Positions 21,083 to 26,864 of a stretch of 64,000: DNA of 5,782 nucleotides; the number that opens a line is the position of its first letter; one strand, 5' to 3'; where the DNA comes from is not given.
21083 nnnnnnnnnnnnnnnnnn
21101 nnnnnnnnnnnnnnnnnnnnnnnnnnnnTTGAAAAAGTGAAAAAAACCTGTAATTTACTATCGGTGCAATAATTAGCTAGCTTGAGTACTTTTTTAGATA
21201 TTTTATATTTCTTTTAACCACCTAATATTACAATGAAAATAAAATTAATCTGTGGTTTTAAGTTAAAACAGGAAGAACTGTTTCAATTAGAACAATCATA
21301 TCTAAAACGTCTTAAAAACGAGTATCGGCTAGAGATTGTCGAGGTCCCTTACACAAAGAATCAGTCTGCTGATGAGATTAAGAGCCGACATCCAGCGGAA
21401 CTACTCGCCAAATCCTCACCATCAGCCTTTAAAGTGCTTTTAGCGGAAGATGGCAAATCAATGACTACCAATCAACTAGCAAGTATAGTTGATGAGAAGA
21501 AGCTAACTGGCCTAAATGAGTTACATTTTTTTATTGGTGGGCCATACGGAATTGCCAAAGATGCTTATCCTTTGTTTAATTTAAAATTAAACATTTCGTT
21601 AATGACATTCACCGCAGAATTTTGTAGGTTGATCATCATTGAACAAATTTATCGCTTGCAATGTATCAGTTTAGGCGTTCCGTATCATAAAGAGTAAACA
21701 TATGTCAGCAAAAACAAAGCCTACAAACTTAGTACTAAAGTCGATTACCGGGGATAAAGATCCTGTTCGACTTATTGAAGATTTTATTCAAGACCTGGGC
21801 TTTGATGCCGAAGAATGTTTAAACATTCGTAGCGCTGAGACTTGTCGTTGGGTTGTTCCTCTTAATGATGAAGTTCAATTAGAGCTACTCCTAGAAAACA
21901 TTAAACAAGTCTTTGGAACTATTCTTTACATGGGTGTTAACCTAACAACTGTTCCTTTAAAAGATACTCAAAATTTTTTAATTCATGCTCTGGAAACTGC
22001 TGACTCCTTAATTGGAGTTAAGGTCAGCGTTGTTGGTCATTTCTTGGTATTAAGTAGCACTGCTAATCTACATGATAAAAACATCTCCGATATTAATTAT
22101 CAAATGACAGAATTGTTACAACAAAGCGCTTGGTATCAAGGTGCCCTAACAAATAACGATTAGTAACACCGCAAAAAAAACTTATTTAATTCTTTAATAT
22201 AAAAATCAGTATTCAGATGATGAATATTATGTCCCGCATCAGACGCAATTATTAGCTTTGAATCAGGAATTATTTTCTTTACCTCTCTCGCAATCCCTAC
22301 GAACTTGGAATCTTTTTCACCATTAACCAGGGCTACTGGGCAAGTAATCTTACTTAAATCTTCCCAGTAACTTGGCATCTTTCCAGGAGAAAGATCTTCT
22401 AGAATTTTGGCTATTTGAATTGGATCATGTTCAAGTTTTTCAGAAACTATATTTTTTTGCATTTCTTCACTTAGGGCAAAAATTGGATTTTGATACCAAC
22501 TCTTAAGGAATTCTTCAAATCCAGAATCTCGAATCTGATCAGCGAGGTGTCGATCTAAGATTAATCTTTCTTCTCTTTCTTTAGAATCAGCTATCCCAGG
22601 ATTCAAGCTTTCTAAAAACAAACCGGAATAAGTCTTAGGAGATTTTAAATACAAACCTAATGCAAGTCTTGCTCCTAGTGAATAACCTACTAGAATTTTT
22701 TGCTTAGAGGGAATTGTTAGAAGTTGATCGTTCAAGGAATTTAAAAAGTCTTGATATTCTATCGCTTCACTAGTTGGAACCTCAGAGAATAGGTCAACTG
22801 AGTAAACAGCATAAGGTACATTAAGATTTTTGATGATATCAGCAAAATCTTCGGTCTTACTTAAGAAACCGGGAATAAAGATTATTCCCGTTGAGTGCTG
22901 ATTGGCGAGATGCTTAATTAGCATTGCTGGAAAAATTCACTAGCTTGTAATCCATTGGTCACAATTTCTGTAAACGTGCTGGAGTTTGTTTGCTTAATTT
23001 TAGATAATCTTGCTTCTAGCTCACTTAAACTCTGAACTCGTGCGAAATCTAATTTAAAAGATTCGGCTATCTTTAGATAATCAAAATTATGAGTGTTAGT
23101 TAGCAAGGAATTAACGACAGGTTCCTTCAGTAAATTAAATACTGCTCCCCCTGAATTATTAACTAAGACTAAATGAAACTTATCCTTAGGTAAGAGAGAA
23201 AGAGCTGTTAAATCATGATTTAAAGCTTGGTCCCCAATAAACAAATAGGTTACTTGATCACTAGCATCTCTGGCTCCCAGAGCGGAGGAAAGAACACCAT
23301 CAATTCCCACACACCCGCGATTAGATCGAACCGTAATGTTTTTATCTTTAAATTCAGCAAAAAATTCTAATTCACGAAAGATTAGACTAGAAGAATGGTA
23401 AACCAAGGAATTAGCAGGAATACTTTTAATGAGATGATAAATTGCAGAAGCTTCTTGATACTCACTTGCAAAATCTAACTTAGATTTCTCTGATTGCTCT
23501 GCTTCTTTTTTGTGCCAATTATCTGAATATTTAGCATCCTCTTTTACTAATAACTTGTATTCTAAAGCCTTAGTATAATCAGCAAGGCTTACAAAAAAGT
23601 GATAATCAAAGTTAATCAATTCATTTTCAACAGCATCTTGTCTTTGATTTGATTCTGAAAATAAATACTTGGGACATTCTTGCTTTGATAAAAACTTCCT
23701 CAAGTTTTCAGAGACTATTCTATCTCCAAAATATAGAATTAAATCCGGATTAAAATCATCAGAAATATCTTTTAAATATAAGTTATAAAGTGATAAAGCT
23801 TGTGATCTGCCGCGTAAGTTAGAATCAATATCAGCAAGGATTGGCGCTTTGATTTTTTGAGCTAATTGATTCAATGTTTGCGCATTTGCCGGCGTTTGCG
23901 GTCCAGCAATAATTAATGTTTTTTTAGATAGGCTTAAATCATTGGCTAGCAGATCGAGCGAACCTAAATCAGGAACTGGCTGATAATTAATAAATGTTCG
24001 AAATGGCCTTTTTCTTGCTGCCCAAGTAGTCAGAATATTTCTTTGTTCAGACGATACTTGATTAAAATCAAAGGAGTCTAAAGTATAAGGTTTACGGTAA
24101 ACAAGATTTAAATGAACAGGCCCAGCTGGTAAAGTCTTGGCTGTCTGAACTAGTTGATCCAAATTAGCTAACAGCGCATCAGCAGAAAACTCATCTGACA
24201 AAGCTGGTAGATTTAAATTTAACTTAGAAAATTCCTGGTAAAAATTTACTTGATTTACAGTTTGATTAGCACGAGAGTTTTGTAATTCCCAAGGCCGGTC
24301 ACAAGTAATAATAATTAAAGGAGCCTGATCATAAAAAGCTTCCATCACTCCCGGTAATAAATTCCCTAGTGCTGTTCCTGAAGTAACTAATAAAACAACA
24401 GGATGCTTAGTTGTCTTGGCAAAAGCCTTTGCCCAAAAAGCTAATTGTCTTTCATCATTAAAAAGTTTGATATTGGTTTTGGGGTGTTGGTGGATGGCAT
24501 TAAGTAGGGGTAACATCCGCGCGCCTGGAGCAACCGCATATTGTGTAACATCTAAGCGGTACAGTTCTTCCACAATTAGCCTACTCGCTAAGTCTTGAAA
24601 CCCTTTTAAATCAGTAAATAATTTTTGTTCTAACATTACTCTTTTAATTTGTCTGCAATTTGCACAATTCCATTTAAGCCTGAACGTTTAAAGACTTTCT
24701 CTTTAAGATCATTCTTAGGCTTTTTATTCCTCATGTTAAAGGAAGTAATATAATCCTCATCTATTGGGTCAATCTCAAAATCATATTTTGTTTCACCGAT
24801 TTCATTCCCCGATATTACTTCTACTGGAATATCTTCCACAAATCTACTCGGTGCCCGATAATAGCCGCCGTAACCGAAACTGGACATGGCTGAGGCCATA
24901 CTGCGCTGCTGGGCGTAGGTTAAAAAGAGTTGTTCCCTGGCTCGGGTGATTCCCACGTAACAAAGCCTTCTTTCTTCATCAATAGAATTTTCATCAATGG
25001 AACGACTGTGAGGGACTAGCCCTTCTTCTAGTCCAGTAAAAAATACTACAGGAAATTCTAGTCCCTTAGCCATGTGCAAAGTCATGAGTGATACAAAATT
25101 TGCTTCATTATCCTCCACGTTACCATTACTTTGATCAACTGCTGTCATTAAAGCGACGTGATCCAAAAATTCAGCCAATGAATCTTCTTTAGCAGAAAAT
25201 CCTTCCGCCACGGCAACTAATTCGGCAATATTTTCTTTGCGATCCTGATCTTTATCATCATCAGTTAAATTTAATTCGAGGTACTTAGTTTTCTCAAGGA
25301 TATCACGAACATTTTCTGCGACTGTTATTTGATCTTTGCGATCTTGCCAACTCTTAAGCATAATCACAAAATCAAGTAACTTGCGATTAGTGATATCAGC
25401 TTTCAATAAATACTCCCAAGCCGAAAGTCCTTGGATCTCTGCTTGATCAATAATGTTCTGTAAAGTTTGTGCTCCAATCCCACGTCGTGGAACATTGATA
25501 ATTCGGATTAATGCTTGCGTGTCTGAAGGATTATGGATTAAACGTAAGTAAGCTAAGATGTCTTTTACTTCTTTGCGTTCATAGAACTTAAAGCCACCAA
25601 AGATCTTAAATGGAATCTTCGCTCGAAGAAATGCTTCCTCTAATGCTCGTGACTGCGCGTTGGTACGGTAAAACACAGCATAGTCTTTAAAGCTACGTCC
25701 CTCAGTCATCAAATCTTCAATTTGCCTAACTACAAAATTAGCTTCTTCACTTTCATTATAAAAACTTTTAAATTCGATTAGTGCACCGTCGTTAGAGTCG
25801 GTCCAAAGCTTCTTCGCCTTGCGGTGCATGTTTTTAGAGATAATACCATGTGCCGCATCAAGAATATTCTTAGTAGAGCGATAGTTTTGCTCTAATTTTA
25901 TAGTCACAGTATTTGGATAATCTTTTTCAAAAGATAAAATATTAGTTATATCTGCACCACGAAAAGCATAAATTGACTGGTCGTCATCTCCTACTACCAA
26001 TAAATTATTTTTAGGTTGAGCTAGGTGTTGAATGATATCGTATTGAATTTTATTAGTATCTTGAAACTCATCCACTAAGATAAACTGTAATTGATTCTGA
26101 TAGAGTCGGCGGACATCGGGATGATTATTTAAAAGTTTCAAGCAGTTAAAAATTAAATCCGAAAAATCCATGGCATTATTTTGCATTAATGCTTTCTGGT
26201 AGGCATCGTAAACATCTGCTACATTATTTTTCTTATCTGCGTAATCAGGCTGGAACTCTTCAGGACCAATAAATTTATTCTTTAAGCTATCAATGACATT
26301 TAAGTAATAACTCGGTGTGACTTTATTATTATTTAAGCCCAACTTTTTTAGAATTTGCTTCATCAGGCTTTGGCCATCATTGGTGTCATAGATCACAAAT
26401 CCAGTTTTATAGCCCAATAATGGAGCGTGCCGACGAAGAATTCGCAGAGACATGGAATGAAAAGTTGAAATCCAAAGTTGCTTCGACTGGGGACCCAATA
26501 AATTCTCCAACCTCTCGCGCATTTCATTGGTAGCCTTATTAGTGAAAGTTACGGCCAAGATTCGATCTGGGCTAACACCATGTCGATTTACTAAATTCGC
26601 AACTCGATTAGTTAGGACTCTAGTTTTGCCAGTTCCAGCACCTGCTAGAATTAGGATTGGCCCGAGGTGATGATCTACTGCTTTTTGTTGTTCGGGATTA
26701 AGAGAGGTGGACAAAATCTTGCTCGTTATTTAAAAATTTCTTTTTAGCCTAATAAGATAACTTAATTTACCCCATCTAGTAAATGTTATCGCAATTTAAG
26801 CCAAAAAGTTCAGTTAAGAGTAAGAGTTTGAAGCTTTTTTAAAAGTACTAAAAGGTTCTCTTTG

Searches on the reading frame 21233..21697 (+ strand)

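Call 62: search_protein_families(library=pfam, proteins=[window:21233-21697:+], max_evalue=0.001)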
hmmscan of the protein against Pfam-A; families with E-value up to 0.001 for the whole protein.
window:21233-21697:+ (154 aa): 1 family
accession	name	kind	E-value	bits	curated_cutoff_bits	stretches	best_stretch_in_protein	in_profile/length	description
PF02590.22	SPOUT_MTase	-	4.2e-35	121.5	27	1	1-152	1-154/154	Predicted SPOUT methyltransferase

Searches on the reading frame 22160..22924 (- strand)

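Call 62: search_protein_families(library=pfam, proteins=[window:22160-22924:-], max_evalue=0.001)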
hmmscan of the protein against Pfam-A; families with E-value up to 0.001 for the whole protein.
window:22160-22924:- (254 aa): 2 families
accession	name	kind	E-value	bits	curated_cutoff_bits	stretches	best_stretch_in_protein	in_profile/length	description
PF00561.26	Abhydrolase_1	-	1.4e-10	41.7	25.8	1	14-238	3-244/245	alpha/beta hydrolase fold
PF12697.13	Abhydrolase_6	-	3.8e-08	34.7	26.3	1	14-237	1-208/217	Alpha/beta hydrolase family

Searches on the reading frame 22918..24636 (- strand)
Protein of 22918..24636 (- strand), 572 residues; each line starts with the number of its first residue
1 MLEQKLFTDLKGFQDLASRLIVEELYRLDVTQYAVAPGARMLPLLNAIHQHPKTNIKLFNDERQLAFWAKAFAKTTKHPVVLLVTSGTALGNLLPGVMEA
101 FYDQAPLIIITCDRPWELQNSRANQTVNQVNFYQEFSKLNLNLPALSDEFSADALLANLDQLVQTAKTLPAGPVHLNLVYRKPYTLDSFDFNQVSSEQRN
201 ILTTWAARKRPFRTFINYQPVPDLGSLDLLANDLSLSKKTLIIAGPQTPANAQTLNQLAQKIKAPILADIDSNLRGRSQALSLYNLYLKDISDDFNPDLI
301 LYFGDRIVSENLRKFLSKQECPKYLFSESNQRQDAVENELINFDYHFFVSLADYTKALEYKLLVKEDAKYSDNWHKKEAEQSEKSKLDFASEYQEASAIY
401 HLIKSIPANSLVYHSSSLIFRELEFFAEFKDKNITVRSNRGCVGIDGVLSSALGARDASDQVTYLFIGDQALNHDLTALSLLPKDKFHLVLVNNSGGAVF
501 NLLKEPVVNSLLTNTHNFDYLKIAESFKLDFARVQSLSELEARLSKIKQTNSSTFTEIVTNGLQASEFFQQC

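Call 62: search_protein_families(library=pfam, proteins=[window:22918-24636:-], max_evalue=0.001)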
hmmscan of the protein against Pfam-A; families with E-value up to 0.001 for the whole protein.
window:22918-24636:- (572 aa): 3 families
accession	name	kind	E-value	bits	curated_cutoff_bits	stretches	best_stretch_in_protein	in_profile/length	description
PF02776.23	TPP_enzyme_N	-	1.5e-20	73.6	26.8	1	18-130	4-117/119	Thiamine pyrophosphate enzyme, N-terminal TPP binding domain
PF16582.11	TPP_enzyme_M_2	-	3.4e-09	37.2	30.1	1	233-410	34-204/208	Middle domain of thiamine pyrophosphate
PF02775.26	TPP_enzyme_C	-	3.4e-06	27.4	21.9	1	441-557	26-150/151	Thiamine pyrophosphate enzyme, C-terminal TPP binding domain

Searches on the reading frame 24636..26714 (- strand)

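Call 62: search_protein_families(library=pfam, proteins=[window:24636-26714:-], max_evalue=0.001)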
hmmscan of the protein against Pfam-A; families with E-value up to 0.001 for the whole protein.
window:24636-26714:- (692 aa): 9 families
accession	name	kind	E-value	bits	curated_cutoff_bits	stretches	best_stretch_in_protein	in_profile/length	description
PF00580.27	UvrD-helicase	-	9.9e-95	317.7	23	1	5-267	1-271/271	UvrD/REP helicase N-terminal domain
PF13361.12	UvrD_C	-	1.2e-80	272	25.6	1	272-603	1-350/350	UvrD-like helicase C-terminal domain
PF13245.12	AAA_19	-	9.9e-26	90.9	25.1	1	9-252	1-134/134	AAA domain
PF13538.12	UvrD_C_2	-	8.4e-09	35.6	27.4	1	541-598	2-51/52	UvrD-like helicase C-terminal domain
PF13604.12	AAA_30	-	1.4e-08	35.1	27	1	5-69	2-66/191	AAA domain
PF01443.25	Viral_helicase1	-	2.2e-05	24.8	21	0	543-597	179-225/228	Viral superfamily 1 RNA helicase core domain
PF13086.12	AAA_11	-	4.8e-05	23.7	27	1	5-71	2-74/257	AAA domain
PF13087.12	AAA_12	-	0.0002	21.4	27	0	308-363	73-130/195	AAA domain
PF13401.12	AAA_22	-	0.00079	20.2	27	0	18-84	6-65/130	AAA domain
